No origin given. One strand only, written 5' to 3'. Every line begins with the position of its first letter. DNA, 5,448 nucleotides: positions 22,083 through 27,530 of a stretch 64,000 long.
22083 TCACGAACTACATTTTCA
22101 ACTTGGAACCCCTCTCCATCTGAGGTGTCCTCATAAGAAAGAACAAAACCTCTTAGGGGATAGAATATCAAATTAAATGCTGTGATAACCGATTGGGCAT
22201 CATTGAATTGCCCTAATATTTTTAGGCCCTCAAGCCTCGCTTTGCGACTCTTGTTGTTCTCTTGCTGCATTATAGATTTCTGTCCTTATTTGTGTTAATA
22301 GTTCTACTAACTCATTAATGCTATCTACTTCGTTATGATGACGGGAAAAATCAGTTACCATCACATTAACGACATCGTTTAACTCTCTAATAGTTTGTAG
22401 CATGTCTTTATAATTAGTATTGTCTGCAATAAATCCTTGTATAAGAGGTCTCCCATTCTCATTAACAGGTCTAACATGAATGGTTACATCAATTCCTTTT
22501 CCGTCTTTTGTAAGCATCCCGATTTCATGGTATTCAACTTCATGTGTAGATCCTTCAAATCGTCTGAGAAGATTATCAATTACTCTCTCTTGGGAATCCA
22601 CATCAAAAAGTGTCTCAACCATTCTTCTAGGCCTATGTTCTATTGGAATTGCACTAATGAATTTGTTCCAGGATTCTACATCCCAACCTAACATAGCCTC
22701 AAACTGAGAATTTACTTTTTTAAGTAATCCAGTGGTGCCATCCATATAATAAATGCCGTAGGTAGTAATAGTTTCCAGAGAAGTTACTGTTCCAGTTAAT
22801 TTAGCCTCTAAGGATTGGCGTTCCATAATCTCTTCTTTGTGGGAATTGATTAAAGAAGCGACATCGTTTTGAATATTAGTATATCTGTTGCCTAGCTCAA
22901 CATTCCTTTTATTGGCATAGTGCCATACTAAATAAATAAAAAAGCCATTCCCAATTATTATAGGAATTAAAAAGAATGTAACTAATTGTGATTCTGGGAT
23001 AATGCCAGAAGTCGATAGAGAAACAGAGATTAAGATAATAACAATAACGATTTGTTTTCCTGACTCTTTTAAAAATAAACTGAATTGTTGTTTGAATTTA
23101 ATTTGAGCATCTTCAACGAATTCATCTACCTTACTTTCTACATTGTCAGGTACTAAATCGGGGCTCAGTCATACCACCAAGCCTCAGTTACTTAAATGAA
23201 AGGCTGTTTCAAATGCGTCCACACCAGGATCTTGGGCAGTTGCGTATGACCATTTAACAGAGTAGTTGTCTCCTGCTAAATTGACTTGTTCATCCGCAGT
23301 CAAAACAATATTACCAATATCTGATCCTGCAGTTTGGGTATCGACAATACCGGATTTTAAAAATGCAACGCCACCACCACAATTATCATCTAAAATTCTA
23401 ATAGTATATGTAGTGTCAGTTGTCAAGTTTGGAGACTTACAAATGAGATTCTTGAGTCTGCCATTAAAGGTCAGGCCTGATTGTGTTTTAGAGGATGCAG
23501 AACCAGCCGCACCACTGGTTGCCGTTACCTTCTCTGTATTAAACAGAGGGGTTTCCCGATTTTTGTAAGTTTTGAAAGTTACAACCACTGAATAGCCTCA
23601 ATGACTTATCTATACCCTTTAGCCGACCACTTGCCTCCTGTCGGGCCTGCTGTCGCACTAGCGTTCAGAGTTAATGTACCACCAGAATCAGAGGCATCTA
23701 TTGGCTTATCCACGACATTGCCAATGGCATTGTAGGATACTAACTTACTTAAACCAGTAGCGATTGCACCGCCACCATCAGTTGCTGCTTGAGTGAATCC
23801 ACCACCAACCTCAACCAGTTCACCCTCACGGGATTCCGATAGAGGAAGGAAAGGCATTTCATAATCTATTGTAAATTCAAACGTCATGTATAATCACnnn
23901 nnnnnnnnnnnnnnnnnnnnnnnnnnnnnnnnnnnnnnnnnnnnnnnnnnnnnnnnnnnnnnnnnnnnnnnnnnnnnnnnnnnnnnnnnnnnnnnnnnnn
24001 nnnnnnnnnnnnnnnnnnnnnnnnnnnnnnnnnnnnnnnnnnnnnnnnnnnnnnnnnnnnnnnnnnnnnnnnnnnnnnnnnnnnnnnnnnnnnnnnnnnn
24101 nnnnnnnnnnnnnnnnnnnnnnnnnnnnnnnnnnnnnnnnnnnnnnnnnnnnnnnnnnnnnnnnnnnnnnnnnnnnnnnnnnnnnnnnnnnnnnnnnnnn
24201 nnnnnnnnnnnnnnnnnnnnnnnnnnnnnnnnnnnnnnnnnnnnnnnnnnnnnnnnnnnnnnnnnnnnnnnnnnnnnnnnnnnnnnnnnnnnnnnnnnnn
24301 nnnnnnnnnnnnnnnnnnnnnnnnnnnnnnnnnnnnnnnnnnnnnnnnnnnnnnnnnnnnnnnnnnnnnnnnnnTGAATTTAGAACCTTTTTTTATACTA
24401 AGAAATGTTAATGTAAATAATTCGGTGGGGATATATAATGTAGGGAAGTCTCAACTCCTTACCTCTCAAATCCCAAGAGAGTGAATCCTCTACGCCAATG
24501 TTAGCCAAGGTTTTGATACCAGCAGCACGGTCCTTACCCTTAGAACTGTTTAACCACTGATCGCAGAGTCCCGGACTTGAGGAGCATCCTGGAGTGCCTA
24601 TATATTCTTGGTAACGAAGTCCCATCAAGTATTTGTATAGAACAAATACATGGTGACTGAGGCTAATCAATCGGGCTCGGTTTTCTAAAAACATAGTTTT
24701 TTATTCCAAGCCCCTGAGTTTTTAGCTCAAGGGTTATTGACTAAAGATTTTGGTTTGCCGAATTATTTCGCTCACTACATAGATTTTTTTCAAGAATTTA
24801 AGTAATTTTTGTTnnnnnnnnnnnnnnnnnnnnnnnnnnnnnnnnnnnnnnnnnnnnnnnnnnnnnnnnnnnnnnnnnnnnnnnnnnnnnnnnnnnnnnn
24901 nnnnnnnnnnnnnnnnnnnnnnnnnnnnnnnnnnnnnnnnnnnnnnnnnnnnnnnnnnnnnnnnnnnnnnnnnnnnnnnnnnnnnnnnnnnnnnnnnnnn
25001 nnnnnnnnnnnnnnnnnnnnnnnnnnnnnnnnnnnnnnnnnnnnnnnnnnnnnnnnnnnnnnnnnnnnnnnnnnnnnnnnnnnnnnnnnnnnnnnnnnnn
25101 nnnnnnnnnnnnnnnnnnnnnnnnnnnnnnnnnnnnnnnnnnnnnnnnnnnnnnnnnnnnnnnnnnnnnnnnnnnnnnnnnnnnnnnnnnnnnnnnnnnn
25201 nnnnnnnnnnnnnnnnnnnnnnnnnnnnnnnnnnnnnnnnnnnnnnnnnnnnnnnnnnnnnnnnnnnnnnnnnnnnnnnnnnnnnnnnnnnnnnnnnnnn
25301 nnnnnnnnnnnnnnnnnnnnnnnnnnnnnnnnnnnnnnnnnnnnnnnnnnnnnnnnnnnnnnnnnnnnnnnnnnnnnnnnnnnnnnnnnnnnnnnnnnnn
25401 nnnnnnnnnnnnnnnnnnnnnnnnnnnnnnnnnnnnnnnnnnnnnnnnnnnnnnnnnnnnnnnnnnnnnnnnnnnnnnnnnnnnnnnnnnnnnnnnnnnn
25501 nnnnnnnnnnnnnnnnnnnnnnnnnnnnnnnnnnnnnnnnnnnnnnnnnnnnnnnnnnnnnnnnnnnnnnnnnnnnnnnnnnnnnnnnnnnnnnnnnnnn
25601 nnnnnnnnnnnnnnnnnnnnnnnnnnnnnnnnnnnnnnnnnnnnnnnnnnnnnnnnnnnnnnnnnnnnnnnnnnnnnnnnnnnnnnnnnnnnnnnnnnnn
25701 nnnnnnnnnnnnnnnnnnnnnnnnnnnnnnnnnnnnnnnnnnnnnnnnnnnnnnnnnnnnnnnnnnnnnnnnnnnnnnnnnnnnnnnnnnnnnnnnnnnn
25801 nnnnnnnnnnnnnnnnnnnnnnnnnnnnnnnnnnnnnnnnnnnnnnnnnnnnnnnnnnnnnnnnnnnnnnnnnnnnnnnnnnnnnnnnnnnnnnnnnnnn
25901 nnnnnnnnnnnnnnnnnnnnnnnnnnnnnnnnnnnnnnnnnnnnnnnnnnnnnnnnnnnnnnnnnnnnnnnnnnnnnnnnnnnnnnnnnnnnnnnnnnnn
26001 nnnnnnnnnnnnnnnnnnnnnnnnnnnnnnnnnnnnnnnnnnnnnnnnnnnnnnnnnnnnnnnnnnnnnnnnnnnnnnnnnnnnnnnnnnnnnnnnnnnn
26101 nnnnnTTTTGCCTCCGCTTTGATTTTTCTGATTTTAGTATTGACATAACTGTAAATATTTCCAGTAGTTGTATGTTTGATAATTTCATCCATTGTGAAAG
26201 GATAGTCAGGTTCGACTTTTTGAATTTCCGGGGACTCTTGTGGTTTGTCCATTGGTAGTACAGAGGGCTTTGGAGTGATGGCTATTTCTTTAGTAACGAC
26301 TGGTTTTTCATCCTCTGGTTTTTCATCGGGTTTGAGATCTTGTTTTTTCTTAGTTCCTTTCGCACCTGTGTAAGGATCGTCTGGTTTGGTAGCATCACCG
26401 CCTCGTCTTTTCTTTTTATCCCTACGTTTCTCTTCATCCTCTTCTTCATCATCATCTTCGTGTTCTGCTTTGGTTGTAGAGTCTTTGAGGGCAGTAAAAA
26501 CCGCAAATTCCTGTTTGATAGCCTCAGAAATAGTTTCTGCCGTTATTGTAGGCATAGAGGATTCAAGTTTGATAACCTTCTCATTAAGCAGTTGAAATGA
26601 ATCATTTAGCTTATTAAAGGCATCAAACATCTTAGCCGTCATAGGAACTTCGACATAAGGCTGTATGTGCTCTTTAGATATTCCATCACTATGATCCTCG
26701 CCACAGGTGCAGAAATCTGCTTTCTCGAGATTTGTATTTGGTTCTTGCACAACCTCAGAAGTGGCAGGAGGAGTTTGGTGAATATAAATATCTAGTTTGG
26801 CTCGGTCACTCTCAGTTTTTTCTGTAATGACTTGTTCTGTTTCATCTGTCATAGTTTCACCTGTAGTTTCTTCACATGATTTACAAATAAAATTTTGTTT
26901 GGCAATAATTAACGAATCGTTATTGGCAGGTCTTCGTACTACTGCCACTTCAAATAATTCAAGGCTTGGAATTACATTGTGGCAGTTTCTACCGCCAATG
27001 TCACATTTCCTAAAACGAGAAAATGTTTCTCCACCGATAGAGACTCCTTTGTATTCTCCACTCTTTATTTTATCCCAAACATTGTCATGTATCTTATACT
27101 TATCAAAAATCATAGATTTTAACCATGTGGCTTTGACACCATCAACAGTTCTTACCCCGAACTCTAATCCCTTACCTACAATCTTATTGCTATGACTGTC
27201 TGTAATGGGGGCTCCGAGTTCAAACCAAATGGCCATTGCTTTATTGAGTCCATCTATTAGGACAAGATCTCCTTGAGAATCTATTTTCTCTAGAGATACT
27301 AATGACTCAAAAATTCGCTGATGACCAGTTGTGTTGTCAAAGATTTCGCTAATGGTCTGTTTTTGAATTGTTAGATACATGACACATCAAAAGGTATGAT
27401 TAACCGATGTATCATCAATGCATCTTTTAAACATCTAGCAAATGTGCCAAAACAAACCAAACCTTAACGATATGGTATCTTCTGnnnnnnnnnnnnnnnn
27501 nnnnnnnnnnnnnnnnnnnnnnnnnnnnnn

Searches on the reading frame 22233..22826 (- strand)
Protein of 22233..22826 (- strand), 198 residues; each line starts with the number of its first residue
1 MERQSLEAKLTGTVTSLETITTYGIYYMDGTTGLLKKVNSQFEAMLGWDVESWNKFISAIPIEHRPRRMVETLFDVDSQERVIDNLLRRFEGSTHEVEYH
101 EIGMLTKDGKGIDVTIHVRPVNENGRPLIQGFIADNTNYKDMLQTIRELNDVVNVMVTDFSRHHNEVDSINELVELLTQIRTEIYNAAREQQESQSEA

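Call 9: search_protein_families(library=phrogs, proteins=[window:22233-22826:-], max_evalue=0.01)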
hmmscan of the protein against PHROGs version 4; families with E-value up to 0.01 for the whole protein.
window:22233-22826:- (198 aa): 0 families

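Call 10: search_protein_families(library=pfam, proteins=[window:22233-22826:-], max_evalue=0.01)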
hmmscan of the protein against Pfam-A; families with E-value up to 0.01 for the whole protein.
window:22233-22826:- (198 aa): 3 families
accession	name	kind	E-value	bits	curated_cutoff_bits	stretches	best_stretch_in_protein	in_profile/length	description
PF13426.13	PAS_9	-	0.00077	20.1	27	1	31-137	9-102/103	PAS domain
PF08447.18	PAS_3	-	0.0051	17.5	25.6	0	64-132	21-88/89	PAS fold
PF03127.19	GAT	-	0.008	16.8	31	0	126-162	37-73/77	GAT domain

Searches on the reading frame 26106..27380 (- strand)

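Call 9: search_protein_families(library=phrogs, proteins=[window:26106-27380:-], max_evalue=0.01)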
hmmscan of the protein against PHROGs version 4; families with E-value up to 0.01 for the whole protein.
window:26106-27380:- (425 aa): 5 families
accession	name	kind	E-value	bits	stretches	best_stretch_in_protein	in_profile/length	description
phrog_21715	-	unknown function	5.9e-09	36.7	1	27-173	24-154/381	-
phrog_1530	-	other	0.00034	21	1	85-118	319-348/379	DNA methyltransferase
phrog_617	-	head and packaging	0.0014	18.6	1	98-235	101-234/626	major head protein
phrog_34096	-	head and packaging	0.0023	17.8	0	79-122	199-238/412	head maturation protease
phrog_4523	-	head and packaging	0.0049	16.6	1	55-217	70-232/644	major head and protease protein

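Call 10: search_protein_families(library=pfam, proteins=[window:26106-27380:-], max_evalue=0.01)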
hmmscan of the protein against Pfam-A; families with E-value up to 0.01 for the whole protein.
window:26106-27380:- (425 aa): 2 families
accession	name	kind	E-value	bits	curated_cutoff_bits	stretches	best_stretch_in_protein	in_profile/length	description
PF14550.11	Peptidase_S78_2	-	6.5e-05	23.4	24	1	82-118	89-121/126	Putative phage serine protease XkdF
PF04586.22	Peptidase_S78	-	0.0009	19.8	21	1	99-162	94-156/165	Caudovirus prohead serine protease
